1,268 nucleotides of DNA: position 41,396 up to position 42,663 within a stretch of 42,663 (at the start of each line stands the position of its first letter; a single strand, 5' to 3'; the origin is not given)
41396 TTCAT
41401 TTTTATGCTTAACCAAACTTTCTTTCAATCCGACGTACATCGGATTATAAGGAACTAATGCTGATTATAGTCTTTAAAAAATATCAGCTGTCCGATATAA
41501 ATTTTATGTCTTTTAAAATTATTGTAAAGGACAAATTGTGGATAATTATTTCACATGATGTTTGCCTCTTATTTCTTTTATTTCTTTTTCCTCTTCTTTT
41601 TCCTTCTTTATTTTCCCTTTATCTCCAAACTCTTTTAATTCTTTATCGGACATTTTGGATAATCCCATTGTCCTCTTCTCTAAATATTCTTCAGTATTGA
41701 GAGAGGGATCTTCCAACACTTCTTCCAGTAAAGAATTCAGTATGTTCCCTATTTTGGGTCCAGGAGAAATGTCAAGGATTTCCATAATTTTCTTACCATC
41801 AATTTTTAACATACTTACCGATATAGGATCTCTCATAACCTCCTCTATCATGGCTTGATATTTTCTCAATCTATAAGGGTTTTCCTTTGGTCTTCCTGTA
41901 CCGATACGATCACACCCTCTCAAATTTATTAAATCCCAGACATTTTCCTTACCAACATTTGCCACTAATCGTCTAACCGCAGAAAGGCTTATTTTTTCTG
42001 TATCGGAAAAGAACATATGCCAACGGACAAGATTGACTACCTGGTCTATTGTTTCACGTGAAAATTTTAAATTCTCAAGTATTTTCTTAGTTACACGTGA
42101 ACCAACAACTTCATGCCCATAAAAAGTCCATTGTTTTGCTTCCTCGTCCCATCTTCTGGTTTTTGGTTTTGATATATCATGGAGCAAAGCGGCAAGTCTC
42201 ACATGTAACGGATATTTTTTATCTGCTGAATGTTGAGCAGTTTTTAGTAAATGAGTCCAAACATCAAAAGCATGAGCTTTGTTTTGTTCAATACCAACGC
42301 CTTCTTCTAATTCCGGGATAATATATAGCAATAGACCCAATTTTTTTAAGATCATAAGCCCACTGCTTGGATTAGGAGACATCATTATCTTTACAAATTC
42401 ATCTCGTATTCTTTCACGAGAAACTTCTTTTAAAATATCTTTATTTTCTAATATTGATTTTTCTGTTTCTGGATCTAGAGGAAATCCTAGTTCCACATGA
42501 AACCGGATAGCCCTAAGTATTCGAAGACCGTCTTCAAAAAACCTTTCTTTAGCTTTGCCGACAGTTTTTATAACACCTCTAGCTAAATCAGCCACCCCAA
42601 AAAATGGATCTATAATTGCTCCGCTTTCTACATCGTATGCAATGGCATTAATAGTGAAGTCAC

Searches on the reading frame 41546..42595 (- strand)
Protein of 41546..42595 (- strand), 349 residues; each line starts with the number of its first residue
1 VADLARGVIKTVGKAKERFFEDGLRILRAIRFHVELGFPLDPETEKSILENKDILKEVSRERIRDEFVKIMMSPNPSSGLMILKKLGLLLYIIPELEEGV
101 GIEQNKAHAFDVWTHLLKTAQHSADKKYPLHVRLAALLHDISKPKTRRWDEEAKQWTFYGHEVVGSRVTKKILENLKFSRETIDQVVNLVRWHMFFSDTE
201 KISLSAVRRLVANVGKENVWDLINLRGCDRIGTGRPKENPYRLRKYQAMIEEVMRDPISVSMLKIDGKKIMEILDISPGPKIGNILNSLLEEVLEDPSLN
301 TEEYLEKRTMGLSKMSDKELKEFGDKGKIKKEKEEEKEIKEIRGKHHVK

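Call 78: find_encoding_contigs(protein=window:41546-42595:-, flank=10000, max_places=2)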
Protein window:41546-42595:- (349 aa): no gene with exactly this product is on record in the collection.
